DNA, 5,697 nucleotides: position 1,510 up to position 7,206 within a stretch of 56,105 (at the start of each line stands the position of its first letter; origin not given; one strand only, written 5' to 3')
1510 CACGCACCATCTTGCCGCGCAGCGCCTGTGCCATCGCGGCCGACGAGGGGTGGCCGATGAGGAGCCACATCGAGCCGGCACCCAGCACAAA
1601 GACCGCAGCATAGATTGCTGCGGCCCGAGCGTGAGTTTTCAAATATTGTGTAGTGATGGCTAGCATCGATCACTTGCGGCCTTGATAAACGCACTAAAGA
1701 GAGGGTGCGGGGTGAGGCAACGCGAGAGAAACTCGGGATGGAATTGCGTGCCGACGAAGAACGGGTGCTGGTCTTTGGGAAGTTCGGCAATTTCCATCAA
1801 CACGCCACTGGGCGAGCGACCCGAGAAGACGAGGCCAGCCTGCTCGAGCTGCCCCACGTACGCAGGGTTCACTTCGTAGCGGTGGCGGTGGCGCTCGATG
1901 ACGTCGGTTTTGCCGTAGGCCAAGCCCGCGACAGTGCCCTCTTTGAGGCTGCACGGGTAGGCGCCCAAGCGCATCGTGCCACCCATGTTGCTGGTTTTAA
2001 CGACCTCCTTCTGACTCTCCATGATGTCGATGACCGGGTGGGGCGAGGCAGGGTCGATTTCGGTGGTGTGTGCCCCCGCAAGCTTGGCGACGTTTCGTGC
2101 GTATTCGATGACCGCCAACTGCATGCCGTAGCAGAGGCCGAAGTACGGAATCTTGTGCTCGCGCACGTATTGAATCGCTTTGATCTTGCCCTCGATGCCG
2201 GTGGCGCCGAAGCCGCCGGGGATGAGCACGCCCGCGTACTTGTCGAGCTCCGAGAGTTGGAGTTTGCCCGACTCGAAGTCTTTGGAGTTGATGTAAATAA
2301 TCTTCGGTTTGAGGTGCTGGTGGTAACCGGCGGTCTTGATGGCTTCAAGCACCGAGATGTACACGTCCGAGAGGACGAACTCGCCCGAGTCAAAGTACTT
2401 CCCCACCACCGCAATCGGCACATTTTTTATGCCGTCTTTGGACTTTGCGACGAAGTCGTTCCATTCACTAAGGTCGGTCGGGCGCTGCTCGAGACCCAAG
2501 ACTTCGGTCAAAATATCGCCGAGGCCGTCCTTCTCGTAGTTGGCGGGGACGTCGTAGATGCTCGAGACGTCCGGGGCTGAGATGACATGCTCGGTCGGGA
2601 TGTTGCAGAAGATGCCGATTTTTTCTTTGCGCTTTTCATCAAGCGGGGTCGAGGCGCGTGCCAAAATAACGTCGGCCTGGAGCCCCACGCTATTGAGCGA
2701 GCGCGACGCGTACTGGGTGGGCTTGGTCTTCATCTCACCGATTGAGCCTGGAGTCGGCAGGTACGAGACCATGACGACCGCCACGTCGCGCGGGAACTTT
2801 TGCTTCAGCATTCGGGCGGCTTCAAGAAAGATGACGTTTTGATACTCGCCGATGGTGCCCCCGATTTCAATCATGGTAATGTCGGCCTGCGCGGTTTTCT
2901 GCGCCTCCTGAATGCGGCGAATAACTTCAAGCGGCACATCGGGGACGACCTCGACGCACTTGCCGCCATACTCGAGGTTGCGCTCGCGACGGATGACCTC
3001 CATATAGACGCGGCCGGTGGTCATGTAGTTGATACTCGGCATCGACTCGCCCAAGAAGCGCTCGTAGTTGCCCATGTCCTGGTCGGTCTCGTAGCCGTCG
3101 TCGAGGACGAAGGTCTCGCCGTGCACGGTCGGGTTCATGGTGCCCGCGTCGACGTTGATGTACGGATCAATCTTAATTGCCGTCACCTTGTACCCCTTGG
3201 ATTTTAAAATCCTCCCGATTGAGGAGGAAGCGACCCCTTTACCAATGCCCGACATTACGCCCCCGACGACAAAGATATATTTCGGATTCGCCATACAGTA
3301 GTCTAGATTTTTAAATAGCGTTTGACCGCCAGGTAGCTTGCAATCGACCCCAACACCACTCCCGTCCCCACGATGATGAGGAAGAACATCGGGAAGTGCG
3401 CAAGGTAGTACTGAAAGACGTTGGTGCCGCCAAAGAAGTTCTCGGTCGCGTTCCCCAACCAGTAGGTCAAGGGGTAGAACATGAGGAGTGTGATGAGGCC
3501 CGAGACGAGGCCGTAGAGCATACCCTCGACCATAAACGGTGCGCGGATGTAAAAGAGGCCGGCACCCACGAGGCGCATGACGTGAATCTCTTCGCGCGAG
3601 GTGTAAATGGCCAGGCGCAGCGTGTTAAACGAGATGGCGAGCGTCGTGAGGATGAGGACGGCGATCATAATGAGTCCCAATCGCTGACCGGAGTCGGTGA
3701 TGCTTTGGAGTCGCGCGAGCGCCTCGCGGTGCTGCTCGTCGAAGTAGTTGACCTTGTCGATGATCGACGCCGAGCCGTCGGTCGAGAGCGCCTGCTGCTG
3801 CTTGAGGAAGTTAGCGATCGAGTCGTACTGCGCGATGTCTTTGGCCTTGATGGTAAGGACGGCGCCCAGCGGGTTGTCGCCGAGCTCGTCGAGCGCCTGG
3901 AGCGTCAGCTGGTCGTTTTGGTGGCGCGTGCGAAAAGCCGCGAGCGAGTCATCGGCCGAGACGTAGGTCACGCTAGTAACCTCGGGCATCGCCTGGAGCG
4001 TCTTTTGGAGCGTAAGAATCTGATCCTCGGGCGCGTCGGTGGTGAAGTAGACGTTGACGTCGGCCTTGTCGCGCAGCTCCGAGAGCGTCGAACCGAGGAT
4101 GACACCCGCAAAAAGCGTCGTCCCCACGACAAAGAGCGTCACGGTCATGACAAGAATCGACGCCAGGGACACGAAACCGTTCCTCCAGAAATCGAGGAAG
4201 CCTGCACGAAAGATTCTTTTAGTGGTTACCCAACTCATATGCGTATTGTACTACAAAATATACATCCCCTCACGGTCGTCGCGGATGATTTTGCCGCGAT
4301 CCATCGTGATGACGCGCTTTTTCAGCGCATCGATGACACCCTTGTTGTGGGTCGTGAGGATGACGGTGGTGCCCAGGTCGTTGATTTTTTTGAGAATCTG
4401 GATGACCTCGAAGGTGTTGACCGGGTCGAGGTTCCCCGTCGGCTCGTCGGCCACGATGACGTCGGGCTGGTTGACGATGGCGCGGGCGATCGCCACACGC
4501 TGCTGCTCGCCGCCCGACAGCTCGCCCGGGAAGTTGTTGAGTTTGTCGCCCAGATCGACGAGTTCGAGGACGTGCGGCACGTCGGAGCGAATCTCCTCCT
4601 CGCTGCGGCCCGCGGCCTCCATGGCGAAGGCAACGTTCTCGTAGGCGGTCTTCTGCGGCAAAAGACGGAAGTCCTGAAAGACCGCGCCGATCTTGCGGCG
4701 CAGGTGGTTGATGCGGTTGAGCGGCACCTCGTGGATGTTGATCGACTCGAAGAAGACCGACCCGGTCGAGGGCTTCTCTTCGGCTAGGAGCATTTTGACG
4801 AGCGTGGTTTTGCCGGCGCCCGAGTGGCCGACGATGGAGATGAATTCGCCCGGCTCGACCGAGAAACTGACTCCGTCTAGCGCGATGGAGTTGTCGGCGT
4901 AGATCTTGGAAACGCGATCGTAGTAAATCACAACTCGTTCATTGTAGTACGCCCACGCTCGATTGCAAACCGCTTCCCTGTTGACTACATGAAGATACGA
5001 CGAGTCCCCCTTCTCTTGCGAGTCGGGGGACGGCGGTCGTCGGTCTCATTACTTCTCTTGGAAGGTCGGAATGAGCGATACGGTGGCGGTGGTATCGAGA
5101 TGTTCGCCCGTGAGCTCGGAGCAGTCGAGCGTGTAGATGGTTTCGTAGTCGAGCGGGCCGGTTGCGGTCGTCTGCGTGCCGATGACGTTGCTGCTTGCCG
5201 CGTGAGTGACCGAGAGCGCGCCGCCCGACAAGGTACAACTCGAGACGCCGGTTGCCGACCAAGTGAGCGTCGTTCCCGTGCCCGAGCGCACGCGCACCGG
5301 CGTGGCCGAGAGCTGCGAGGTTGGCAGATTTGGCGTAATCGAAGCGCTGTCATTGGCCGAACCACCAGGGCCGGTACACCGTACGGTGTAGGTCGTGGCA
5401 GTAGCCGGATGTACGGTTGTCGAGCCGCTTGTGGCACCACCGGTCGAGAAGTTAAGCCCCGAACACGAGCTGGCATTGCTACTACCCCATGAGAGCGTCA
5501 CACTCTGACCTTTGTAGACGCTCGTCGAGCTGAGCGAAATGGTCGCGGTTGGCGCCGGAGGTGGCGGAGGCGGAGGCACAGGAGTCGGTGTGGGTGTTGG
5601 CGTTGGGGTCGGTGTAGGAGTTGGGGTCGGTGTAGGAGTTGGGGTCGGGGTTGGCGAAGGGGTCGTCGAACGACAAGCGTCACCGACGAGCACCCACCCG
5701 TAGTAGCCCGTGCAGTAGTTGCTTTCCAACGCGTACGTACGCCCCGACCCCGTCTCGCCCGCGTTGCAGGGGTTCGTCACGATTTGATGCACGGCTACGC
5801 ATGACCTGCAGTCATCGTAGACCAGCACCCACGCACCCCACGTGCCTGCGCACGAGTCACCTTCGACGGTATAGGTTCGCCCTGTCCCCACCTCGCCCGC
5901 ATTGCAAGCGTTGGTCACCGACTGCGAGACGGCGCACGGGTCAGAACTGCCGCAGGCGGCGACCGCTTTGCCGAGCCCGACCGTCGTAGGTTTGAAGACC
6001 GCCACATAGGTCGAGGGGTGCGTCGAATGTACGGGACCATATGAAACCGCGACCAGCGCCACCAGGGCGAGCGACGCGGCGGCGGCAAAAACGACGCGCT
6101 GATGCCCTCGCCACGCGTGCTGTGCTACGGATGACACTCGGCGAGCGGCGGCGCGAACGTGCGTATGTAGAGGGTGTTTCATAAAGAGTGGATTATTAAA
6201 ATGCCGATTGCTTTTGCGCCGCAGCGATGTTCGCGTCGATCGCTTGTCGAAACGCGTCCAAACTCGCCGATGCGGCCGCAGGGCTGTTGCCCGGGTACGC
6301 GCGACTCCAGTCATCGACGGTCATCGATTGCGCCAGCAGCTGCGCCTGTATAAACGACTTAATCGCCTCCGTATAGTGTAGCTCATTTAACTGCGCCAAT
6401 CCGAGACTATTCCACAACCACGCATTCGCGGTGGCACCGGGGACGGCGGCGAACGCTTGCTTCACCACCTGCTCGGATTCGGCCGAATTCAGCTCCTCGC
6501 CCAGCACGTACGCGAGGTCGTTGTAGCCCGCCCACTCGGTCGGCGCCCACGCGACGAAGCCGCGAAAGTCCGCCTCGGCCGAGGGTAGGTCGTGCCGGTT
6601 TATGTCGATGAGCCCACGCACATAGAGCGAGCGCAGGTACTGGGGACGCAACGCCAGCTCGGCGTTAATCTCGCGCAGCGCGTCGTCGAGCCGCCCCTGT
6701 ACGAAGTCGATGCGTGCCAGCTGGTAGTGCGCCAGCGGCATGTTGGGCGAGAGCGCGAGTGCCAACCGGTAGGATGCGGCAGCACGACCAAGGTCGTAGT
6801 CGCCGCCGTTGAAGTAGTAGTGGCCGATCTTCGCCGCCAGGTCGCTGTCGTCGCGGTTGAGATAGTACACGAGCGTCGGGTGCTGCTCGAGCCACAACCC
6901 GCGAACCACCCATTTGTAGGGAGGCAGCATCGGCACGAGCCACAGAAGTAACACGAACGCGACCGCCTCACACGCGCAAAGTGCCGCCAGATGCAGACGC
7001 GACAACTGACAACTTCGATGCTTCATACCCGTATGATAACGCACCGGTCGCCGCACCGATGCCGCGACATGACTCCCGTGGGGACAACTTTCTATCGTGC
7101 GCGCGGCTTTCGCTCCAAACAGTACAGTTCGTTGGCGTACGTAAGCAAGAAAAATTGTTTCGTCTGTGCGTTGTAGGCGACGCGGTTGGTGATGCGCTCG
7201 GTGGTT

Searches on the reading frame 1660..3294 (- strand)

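Call 28: search_protein_families(library=pfam, proteins=[window:1660-3294:-], max_evalue=0.001)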
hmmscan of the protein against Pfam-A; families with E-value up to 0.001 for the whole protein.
window:1660-3294:- (544 aa): 3 families
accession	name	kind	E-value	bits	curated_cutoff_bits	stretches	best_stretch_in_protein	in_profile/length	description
PF06418.20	CTP_synth_N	-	4.4e-99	331.6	26.1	1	5-268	1-265/265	CTP synthase N-terminus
PF00117.34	GATase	-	1.2e-38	133.2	22.8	1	308-538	2-189/190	Glutamine amidotransferase class-I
PF01656.29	CbiA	-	8.4e-05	23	25.4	1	10-138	3-54/125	CobQ/CobB/MinD/ParA nucleotide binding domain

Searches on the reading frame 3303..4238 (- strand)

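Call 53: search_protein_families(library=pfam, proteins=[window:3303-4238:-], max_evalue=0.0001)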
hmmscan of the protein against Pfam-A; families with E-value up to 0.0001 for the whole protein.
window:3303-4238:- (311 aa): 2 families
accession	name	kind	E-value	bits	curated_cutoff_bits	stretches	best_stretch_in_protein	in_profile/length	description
PF18075.7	FtsX_ECD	-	2.7e-16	60.4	23.5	1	60-149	2-91/96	FtsX extracellular domain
PF02687.27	FtsX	-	6.1e-12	46.1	25.5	1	190-311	2-118/120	FtsX-like permease C-terminal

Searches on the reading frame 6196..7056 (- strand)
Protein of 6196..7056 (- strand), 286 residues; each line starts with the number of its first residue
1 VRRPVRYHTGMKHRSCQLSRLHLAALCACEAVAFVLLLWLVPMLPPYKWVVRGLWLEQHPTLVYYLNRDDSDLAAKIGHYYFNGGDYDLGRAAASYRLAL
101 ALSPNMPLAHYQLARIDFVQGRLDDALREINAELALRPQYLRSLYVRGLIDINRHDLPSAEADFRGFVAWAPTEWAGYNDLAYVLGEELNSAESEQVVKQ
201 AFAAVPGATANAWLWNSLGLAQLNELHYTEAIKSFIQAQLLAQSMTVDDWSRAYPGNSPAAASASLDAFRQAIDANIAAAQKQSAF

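Call 28: search_protein_families(library=pfam, proteins=[window:6196-7056:-], max_evalue=0.001)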
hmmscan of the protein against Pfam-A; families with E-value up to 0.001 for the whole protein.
window:6196-7056:- (286 aa): 5 families
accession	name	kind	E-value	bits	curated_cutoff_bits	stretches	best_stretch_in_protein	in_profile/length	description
PF07719.23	TPR_2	-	1.8e-07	31.2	27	0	108-139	2-33/34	Tetratricopeptide repeat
PF14559.12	TPR_19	-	2.9e-05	24.7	25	1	88-132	6-50/68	Tetratricopeptide repeat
PF13431.12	TPR_17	-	9.2e-05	22.9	24.4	0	96-127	2-33/34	Tetratricopeptide repeat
PF00515.34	TPR_1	-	0.00021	21.4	27.8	0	212-241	1-30/34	Tetratricopeptide repeat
PF13414.12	TPR_11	-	0.00028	20.9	26.8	0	78-114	1-35/42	TPR repeat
